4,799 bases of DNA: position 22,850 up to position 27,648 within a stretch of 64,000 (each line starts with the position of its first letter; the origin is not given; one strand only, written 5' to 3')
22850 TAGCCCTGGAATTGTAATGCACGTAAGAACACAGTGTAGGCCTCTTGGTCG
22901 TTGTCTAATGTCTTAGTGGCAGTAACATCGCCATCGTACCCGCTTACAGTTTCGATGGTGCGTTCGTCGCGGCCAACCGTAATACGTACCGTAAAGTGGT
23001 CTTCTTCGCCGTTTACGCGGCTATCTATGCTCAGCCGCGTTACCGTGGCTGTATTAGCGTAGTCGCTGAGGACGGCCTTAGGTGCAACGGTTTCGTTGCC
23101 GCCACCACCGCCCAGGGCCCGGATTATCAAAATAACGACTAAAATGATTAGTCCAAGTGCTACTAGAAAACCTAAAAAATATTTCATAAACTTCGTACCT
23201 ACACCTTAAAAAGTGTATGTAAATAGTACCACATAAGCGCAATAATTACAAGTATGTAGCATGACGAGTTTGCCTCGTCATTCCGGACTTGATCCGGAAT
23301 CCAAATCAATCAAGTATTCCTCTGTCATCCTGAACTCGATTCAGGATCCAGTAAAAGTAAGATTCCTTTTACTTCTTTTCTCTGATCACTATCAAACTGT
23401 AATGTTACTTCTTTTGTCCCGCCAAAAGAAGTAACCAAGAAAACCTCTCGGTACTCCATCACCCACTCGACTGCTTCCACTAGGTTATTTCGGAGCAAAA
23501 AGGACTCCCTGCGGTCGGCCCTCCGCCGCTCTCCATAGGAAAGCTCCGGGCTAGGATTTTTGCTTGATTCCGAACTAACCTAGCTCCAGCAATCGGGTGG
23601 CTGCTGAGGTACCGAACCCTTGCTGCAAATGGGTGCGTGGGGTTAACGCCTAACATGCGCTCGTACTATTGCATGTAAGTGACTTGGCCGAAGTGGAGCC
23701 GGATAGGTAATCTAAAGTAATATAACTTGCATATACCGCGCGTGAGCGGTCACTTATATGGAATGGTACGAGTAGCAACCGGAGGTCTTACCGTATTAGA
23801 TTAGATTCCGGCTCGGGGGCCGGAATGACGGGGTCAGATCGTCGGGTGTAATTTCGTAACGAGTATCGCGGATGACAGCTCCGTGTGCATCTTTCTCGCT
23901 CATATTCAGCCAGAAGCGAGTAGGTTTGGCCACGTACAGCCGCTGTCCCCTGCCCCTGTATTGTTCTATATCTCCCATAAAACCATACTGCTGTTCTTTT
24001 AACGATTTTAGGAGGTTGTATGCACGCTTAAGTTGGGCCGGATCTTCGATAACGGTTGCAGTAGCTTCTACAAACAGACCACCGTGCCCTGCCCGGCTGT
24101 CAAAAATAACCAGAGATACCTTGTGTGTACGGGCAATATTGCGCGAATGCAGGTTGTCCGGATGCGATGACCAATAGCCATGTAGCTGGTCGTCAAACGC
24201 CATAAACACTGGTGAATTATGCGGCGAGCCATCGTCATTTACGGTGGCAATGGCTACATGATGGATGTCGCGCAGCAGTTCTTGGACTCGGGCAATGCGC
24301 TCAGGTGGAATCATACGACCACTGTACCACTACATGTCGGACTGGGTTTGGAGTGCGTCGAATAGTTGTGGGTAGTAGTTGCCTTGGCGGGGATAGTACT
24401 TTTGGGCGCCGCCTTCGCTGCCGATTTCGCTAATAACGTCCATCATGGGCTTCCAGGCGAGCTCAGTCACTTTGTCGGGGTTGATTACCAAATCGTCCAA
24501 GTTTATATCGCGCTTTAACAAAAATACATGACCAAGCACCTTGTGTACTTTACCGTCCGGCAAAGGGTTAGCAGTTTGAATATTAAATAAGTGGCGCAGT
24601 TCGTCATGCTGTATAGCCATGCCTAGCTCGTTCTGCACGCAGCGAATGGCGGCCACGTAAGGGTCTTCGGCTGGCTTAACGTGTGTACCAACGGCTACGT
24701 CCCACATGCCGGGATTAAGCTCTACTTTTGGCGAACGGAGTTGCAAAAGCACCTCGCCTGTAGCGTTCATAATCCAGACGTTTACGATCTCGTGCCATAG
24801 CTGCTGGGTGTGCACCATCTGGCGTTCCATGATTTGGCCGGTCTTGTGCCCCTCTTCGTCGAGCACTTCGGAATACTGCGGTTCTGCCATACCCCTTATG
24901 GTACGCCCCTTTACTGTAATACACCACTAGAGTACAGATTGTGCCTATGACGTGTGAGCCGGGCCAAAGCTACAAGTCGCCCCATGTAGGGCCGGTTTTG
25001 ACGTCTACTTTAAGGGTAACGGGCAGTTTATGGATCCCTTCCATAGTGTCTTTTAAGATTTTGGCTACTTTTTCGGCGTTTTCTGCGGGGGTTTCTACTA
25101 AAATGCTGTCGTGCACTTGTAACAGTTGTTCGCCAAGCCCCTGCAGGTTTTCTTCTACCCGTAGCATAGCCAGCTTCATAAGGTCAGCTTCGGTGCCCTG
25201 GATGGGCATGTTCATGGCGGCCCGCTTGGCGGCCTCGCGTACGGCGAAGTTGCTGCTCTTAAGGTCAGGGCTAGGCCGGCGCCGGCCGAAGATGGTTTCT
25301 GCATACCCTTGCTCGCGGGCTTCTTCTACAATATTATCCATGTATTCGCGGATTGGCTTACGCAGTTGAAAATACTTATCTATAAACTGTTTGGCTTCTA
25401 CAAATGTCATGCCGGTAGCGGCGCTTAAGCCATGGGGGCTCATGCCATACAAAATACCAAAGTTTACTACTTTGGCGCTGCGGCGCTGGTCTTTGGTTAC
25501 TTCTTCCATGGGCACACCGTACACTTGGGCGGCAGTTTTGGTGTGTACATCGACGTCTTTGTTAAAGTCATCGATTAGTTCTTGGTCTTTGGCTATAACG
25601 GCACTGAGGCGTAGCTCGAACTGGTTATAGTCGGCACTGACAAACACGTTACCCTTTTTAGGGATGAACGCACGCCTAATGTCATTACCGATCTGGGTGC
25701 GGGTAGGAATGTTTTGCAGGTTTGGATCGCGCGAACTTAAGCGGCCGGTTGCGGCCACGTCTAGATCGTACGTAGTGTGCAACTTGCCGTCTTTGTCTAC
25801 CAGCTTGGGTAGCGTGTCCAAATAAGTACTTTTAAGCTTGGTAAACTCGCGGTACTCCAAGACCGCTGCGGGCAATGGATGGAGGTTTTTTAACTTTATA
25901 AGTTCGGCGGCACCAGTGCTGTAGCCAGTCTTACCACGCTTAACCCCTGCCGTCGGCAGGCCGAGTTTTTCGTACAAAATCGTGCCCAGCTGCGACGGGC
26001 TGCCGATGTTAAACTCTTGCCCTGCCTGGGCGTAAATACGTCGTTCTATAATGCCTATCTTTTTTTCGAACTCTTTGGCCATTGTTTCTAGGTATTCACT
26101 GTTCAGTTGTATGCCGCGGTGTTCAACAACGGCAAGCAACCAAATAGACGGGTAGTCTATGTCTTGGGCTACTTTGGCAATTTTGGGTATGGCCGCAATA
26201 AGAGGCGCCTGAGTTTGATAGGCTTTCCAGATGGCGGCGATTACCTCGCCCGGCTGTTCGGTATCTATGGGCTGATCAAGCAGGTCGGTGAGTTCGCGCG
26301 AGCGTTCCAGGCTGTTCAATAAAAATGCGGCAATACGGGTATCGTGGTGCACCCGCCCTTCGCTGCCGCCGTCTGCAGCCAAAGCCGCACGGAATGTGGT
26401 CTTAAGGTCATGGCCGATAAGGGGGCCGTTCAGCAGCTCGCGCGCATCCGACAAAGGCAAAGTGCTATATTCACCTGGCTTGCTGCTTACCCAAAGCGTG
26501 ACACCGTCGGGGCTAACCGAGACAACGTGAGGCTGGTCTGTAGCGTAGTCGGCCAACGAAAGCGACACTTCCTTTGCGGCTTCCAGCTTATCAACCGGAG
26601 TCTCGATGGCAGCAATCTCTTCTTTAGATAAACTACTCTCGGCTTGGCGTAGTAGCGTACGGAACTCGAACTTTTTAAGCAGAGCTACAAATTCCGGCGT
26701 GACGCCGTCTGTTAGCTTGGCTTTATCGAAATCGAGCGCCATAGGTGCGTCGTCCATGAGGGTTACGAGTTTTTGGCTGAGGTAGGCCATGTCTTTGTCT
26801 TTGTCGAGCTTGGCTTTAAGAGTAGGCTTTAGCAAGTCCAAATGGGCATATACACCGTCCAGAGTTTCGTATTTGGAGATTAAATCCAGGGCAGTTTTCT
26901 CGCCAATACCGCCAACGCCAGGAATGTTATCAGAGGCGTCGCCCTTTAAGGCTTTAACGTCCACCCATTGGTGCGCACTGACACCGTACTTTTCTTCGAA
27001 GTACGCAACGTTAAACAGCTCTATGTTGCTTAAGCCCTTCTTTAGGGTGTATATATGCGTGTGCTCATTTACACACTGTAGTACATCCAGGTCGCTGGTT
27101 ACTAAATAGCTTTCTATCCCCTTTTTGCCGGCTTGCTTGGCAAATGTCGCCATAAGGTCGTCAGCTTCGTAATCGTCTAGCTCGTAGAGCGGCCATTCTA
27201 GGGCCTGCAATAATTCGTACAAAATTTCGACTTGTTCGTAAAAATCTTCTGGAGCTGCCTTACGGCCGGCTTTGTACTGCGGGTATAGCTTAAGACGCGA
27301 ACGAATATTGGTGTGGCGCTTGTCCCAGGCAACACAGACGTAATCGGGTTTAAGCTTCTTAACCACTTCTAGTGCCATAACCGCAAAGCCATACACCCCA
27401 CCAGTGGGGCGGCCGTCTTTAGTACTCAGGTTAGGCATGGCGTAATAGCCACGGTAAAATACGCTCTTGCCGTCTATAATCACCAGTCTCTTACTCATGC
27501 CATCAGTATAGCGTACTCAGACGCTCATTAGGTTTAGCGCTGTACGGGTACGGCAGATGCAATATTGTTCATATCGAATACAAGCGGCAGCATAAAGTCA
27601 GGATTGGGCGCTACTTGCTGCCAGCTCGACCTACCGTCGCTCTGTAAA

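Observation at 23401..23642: Mosaic intergenic element shared by two long non-coding gaps, with stem-preserving variation (candidate new structured RNA or NIME-like element)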

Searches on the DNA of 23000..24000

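Call 6: search_rna_families(source=window, start=23000, end=24000, threshold=evalue, max_evalue=10, show_alignments=3)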
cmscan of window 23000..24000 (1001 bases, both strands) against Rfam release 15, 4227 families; matches with E-value up to 10: 5.
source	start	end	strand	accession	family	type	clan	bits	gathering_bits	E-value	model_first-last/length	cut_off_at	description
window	23590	23623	+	RF04218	HCV_5BSL1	Cis-reg;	-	18.9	44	0.24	1-47/47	no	Hepatitis C virus stem-loop I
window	23065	23118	+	RF00282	SNORD48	Gene; snRNA; snoRNA; CD-box;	-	17.3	36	0.32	1-63/63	no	Small nucleolar RNA SNORD48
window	23327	23435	-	RF00568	SNORA26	Gene; snRNA; snoRNA; HACA-box;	CL00032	16.1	40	6.5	1-122/122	no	Small nucleolar RNA SNORA26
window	23376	23443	-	RF02973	Enterococcus-1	Gene; sRNA;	-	15.9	71.4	2.2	1-152/152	no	Enterococcus-1 RNA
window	23484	23565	-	RF01880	Xist_exon1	Gene; lncRNA;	-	13.7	50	0.59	1-85/85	no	X-chromosome inactivation gene exon 1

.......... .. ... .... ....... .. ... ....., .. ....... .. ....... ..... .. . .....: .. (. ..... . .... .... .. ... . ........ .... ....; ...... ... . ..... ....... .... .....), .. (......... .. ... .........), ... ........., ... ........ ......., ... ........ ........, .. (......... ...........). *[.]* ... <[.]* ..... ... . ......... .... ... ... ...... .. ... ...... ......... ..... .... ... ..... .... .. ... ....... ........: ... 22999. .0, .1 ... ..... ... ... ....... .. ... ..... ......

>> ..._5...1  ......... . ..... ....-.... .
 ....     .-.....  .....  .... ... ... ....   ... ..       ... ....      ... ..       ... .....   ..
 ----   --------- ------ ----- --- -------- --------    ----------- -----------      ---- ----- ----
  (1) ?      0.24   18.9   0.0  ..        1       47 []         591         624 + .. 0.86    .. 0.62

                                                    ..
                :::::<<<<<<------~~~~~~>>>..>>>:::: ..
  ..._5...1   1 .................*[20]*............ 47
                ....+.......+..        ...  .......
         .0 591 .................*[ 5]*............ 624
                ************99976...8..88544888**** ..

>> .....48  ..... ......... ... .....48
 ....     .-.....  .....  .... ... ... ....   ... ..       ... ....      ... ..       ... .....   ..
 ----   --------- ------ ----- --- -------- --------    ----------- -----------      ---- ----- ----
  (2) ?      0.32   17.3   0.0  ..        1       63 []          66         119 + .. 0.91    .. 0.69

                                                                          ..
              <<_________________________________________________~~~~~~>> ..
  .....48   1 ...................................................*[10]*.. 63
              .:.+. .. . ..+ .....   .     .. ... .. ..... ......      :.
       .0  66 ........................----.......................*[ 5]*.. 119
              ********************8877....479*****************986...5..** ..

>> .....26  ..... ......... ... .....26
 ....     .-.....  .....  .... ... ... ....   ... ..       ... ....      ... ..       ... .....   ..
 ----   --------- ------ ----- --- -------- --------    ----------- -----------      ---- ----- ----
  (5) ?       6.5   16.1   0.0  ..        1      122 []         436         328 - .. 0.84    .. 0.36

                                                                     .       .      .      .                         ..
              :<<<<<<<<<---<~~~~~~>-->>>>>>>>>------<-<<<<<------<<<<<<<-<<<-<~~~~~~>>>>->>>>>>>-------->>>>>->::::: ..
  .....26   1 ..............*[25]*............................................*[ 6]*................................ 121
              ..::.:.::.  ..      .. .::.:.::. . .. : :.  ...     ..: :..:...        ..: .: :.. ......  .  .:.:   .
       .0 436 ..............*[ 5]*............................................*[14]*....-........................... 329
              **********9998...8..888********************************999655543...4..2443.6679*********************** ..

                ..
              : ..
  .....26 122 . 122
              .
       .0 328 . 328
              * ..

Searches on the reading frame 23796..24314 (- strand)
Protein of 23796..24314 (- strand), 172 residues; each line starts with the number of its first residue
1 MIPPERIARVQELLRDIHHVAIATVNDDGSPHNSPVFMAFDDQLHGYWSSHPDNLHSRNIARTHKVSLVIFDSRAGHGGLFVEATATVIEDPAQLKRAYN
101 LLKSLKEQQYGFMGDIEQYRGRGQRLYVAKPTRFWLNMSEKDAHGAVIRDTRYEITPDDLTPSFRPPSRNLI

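Call 11: search_protein_families(library=pfam, proteins=[window:23796-24314:-], max_evalue=0.01)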
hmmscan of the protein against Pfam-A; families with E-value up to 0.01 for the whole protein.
window:23796-24314:- (172 aa): 1 family
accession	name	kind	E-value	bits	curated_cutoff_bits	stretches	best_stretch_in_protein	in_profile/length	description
PF01243.27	PNPOx_N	-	6.6e-13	49.5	28.1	1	9-109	4-96/120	Pyridoxamine 5'-phosphate oxidase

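Call 54: find_encoding_contigs(protein=window:23796-24314:-, flank=10000, max_places=6)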
Protein window:23796-24314:- (172 aa): 1 contig read that carries it; 1 place shown.
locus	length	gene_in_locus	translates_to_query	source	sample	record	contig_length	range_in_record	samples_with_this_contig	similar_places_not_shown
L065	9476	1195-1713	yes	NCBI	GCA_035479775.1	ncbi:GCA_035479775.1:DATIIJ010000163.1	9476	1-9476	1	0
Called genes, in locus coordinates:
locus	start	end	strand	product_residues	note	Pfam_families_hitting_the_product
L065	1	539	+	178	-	PF00476:DNA_pol_A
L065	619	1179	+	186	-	PF00293:NUDIX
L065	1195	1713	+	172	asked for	PF01243:PNPOx_N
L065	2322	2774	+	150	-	-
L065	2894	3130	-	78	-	-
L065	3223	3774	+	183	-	-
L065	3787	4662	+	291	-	PF01149:Fapy_DNA_glyco, PF06831:H2TH, PF06827:zf-FPG_IleRS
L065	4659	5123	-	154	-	-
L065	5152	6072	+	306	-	PF06144:DNA_pol3_delta, PF12169:DNA_pol3_gamma3 (weak), PF21694:DNA_pol3_delta_C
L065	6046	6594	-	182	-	-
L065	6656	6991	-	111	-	PF01649:Ribosomal_S20p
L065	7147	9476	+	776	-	PF00873:ACR_tran, PF03176:MMPL (faint), PF02355:SecD_SecF_C (weak), PF00873:ACR_tran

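Call 85: find_homologous_proteins(query=window:23796-24314:-, max_evalue=1e-10)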
Query window:23796-24314:- (172 aa): 58 proteins with E <= 1e-10 among 110 candidates.
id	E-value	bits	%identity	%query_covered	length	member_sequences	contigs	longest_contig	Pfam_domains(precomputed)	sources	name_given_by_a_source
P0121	1.1e-112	392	100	100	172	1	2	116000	PF01243.28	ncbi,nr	ncbi:MAG TPA: pyridoxamine 5'-phosphate oxidase family protein [Candidatus Saccharimonadales bacteri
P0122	1.3e-68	248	69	93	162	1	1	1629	PF01243.28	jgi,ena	jgi:general stress protein 26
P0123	2.0e-60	221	64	92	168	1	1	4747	PF01243.28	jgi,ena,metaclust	metaclust:\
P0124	8.4e-58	213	61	91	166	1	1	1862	PF01243.28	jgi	jgi:hypothetical protein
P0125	1.4e-57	212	61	91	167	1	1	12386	PF01243.28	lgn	-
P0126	3.3e-57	211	59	92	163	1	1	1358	PF01243.28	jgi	jgi:hypothetical protein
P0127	4.1e-57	211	61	91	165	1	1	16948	PF01243.28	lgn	-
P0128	1.9e-56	209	58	91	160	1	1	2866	PF01243.28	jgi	jgi:general stress protein 26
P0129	5.0e-56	207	60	92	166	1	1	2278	PF01243.28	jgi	jgi:general stress protein 26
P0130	8.7e-56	206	62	88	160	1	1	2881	PF01243.28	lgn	-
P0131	1.3e-55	206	62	92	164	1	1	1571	PF01243.28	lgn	-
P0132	3.7e-55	204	56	92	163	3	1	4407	PF01243.28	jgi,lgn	-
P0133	7.6e-55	203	58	91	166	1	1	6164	PF01243.28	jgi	jgi:uncharacterized pyridoxamine 5'-phosphate oxidase family protein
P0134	1.3e-54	203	58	91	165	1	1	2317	PF01243.28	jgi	jgi:general stress protein 26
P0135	3.1e-54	201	61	91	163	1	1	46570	PF01243.28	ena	-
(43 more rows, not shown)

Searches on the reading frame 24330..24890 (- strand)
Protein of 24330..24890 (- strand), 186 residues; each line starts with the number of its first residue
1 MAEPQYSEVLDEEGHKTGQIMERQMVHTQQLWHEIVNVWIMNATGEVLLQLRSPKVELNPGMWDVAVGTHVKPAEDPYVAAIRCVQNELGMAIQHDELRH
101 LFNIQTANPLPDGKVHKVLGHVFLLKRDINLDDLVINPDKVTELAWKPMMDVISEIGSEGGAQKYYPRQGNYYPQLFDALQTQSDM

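Call 11: search_protein_families(library=pfam, proteins=[window:24330-24890:-], max_evalue=0.01)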
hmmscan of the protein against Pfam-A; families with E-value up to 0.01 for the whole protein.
window:24330-24890:- (186 aa): 1 family
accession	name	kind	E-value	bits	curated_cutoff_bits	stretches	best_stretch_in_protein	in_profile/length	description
PF00293.34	NUDIX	-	7e-11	42.7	21.1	1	33-158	3-123/134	NUDIX domain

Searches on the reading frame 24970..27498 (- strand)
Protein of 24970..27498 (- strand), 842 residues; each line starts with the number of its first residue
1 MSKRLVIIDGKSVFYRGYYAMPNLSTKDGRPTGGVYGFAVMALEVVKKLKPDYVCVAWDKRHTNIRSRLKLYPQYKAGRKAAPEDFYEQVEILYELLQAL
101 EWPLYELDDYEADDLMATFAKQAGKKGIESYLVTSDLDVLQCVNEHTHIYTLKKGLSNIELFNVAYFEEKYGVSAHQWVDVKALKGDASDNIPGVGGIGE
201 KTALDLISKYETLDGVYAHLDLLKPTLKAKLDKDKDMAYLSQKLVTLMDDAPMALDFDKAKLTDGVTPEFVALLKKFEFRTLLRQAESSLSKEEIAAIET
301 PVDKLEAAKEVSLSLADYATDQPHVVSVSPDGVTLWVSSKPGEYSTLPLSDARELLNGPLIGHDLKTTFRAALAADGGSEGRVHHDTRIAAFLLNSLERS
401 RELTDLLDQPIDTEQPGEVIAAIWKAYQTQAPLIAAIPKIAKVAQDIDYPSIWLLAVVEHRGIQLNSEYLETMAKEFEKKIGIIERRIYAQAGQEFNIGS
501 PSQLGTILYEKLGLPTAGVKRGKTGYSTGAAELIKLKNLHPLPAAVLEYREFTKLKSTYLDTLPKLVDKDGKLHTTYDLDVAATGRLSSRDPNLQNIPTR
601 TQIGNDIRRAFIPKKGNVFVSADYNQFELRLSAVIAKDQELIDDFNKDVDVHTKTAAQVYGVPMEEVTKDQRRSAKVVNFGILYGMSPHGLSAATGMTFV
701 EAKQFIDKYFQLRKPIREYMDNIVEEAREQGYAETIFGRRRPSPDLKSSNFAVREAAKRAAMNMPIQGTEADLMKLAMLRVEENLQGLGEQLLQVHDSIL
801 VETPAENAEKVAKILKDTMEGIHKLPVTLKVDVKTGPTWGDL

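Call 11: search_protein_families(library=pfam, proteins=[window:24970-27498:-], max_evalue=0.01)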
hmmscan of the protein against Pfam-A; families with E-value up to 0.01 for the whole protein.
window:24970-27498:- (842 aa): 3 families
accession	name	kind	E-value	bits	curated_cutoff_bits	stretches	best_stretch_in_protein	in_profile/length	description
PF00476.26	DNA_pol_A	-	2.2e-141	471.6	34.3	1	468-841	2-381/381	DNA polymerase family A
PF02739.22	5_3_exonuc_N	-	1.9e-48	164.7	34.3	1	4-172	1-164/164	5'-3' exonuclease, N-terminal resolvase-like domain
PF01367.25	5_3_exonuc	-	4e-29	101.4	40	1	174-263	2-92/97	5'-3' exonuclease, C-terminal SAM fold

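Call 28: find_related_loci(query=window:24970-27498:-, collection=genome_contigs, flank=10000)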
Query window:24970-27498:- (842 aa) in genome_contigs; peptide patterns used: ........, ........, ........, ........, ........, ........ (x = any residue, [..] = any of these).
205 stretches matched a pattern; 55 encode a relative of the query (tblastn E <= 1e-3); 55 distinct loci.
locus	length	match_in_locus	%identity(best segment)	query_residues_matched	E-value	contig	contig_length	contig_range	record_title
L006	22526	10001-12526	86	1-842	0e+0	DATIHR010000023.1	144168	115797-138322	MAG TPA_asm: Candidatus Saccharimonadales bacterium isolate SMAG_U15643 k141_143136, whole genome shotgun sequence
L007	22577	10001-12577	71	1-842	0e+0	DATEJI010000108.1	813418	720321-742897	MAG TPA_asm: Candidatus Saccharimonadales bacterium isolate SMAG_U8860 k141_530119, whole genome shotgun sequence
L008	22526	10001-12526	69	1-842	0e+0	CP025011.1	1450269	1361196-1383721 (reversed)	Candidatus Saccharibacteria bacterium YM_S32_TM7_50_20 chromosome, complete genome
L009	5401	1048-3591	69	1-842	0e+0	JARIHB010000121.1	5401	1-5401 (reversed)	MAG: Candidatus Saccharibacteria bacterium isolate CullarsAll.DT.04 k141_682008, whole genome shotgun sequence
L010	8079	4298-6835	69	1-842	0e+0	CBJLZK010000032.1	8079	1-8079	MAG TPA_asm: uncultured bacterium isolate SRR27822709_concoct_53 genome assembly, contig: ERZ27339097.4220, whole genome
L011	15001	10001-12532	66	1-842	0e+0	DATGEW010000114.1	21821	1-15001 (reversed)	MAG TPA_asm: Candidatus Saccharimonadales bacterium isolate SMAG_U9712 k141_41535, whole genome shotgun sequence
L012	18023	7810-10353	69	1-842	0e+0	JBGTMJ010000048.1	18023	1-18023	MAG: Candidatus Saccharimonadales bacterium isolate JTS-RE36 k141_6127267, whole genome shotgun sequence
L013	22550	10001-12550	66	1-842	0e+0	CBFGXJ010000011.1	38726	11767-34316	MAG TPA_asm: uncultured bacterium isolate SRR32277390_binner123_Refined_3 genome assembly, contig: ERZ27245939.114, whol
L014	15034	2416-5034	55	3-842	0e+0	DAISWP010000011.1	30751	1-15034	MAG TPA_asm: Candidatus Saccharibacteria bacterium isolate CTOTU2456 NODE_631_length_30751_cov_5.640865, whole genome sh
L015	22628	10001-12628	55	3-842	0e+0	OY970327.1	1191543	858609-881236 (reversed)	MAG: Candidatus Saccharimonadia bacterium isolate MFD01275.bin.c.7 genome assembly, chromosome: 1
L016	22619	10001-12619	55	3-842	0e+0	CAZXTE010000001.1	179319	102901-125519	MAG TPA_asm: uncultured Candidatus Saccharibacteria bacterium isolate SRP173033_co2_103 genome assembly, contig: NODE_22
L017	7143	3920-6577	54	3-842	0e+0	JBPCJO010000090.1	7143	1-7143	MAG: Candidatus Saccharimonadales bacterium isolate TH_ant_mag_28 S1Ck127_4884502_flag_1_multi_9.7051_len_7143, whole ge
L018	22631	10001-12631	54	3-842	0e+0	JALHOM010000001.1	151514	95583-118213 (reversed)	MAG: Candidatus Saccharibacteria bacterium isolate bin.149_sub c_000000000696, whole genome shotgun sequence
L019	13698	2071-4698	54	3-842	0e+0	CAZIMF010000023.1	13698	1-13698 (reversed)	MAG TPA_asm: uncultured Candidatus Saccharibacteria bacterium isolate SRP200132_co1_3 genome assembly, contig: NODE_7849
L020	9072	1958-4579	53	3-842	0e+0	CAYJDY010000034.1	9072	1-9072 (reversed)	MAG TPA_asm: uncultured Candidatus Saccharibacteria bacterium isolate ERP123247_co1_97 genome assembly, contig: NODE_483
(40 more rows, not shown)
